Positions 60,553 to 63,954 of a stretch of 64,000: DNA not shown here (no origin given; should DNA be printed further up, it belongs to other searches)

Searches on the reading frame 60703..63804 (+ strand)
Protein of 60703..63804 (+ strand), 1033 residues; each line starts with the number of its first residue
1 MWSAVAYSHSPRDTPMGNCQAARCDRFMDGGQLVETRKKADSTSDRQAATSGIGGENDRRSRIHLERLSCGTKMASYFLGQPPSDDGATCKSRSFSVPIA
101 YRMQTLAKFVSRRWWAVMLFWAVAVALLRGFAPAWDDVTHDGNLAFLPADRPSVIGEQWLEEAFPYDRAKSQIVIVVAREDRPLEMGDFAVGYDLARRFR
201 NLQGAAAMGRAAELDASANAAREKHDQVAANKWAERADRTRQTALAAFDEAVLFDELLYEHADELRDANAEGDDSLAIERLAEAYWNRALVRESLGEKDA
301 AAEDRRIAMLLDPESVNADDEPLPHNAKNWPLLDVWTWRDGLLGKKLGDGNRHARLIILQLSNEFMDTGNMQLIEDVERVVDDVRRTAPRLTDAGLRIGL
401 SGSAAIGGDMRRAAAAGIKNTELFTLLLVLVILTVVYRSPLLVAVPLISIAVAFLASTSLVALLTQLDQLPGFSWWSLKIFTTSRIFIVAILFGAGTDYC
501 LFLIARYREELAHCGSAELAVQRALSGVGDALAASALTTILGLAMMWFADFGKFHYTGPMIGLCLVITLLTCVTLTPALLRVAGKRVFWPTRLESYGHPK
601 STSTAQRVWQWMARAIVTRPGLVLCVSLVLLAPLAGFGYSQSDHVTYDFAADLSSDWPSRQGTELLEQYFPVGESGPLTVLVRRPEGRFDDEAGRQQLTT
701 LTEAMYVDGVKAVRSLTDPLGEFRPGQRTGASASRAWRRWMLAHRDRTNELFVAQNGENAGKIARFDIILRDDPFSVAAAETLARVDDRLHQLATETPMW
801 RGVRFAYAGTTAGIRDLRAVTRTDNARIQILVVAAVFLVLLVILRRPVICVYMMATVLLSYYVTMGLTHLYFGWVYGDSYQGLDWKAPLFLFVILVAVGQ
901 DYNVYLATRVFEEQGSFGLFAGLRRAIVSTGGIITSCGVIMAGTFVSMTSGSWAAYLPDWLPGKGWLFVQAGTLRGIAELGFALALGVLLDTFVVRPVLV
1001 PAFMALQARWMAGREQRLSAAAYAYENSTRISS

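Call 88: search_protein_families(library=pfam, proteins=[window:60703-63804:+], max_evalue=0.0001)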
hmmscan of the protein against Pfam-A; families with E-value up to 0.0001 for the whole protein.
window:60703-63804:+ (1033 aa): 1 family
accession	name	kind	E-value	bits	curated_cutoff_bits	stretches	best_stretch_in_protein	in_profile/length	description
PF03176.21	MMPL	-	9.2e-91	304.7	20.5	3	146-622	2-332/333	MMPL family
